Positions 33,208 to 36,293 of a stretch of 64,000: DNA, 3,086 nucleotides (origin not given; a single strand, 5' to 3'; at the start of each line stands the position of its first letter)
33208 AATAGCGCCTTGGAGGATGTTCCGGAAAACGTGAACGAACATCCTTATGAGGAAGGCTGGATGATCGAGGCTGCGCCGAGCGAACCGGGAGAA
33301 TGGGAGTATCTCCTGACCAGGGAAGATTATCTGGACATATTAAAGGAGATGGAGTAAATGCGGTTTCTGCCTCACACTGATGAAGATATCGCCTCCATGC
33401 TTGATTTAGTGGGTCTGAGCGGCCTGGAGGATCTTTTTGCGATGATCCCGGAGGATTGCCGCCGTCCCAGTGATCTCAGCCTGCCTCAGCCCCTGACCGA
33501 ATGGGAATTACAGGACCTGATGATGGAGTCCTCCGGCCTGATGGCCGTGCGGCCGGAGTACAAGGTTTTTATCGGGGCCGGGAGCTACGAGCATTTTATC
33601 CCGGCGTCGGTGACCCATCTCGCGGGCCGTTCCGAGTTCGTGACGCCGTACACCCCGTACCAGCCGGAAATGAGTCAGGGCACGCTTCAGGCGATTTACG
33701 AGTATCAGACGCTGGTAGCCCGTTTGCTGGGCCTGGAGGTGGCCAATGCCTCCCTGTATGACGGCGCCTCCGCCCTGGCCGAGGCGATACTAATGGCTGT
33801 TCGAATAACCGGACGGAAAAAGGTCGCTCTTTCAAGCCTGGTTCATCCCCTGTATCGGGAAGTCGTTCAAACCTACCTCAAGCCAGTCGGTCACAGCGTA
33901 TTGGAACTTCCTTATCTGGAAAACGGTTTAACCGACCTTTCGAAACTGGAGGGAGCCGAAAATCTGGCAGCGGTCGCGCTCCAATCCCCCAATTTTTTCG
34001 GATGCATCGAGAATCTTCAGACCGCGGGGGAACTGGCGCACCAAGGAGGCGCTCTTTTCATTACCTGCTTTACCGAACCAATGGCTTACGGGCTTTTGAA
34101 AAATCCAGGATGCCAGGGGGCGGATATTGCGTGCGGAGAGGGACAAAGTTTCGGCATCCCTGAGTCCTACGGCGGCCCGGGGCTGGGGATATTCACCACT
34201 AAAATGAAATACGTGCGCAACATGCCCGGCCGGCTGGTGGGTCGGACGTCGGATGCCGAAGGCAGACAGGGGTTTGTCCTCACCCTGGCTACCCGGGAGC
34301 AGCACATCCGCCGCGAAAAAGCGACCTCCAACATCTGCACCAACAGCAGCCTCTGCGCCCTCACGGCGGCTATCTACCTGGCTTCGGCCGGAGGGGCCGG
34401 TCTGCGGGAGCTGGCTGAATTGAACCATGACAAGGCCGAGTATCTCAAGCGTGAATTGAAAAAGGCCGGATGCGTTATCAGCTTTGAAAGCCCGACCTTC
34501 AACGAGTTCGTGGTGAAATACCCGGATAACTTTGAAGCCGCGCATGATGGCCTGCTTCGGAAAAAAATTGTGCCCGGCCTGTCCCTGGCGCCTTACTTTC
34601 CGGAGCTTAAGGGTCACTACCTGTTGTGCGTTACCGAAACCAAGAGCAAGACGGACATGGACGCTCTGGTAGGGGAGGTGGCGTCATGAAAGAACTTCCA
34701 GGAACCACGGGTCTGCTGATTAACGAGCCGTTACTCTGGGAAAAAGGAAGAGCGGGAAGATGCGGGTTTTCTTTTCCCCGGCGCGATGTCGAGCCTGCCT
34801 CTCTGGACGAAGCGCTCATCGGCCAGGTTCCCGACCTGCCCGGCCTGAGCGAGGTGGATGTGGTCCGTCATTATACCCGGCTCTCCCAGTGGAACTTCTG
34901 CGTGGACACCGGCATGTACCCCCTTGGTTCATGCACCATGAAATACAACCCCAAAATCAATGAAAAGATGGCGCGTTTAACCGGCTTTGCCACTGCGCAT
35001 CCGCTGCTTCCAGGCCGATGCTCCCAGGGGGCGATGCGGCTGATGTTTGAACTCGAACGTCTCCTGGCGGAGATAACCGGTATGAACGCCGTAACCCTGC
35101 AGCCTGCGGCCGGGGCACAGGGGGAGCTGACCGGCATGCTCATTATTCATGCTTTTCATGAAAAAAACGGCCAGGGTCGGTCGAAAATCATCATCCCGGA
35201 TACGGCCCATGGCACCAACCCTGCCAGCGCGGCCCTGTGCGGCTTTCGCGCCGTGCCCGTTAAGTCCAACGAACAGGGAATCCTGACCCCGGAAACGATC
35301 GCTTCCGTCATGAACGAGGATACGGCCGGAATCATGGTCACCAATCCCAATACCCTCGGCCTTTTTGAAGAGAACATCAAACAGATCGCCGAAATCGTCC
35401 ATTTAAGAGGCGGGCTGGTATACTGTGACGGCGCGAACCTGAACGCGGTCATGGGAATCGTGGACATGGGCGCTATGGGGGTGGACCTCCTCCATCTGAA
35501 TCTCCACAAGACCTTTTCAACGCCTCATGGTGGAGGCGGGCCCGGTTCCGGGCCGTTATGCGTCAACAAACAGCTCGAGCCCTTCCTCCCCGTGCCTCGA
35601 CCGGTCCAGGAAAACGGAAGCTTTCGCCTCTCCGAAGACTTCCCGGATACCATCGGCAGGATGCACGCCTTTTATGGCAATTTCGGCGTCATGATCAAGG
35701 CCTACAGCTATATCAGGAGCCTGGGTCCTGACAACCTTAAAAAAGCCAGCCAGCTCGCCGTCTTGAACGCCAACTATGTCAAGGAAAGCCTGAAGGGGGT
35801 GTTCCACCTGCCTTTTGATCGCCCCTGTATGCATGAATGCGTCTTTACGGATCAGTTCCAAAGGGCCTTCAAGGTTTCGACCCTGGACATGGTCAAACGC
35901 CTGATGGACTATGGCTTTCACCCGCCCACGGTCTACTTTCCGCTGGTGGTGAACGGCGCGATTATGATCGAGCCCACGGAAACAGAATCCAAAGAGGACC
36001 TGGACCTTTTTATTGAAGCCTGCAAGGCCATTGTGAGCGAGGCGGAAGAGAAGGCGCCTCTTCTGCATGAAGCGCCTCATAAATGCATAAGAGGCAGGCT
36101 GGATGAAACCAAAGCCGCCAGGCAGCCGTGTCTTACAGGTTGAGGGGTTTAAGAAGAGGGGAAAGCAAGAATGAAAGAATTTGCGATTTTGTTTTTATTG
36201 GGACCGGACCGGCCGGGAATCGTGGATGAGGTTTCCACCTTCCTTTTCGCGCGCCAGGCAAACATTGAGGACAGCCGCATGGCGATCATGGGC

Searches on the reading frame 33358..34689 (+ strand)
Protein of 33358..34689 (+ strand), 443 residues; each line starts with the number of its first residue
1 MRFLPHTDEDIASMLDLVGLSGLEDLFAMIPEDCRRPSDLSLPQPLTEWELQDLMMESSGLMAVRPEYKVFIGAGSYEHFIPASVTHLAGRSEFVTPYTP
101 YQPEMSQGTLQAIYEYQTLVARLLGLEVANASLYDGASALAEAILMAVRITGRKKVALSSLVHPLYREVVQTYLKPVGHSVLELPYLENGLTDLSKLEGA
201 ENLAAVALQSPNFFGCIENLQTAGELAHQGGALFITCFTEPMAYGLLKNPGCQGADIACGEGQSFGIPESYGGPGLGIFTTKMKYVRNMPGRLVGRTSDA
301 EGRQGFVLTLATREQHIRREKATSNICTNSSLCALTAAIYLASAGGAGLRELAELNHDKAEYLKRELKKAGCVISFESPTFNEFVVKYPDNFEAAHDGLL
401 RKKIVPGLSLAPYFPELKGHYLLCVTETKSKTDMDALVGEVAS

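Call 44: search_protein_families(library=pfam, proteins=[window:33358-34689:+], max_evalue=0.000001)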
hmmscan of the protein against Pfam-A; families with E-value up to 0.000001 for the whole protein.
window:33358-34689:+ (443 aa): 1 family
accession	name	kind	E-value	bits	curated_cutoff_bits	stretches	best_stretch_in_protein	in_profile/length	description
PF02347.22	GDC-P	-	1.1e-123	413.7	26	1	1-438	1-426/429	Glycine cleavage system P-protein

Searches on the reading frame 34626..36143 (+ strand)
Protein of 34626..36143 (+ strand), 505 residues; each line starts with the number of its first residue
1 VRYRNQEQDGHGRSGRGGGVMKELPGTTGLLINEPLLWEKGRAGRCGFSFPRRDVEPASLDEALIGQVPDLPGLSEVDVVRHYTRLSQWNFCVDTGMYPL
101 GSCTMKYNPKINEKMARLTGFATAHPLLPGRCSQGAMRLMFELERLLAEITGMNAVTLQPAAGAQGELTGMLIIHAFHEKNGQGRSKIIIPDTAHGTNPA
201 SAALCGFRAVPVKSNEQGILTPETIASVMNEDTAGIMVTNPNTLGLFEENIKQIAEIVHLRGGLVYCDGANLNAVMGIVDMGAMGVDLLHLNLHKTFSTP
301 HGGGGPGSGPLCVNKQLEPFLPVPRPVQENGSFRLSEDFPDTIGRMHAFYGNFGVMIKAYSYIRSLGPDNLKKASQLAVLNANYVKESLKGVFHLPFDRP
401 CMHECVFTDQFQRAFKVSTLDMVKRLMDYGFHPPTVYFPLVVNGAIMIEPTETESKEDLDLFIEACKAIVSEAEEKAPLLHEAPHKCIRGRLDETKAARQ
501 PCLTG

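Call 44: search_protein_families(library=pfam, proteins=[window:34626-36143:+], max_evalue=0.000001)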
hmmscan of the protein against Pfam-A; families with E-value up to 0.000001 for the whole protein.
window:34626-36143:+ (505 aa): 3 families
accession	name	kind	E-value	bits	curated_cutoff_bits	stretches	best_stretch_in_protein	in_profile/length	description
PF21478.3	GcvP2_C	-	1.1e-27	96.8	27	1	374-475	1-104/122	Glycine dehydrogenase, C-terminal domain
PF00266.25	Aminotran_5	-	3.7e-10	39.8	21.5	1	172-302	76-207/371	Aminotransferase class-V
PF02347.22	GDC-P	-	4.3e-09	36.2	26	1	74-320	47-282/429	Glycine cleavage system P-protein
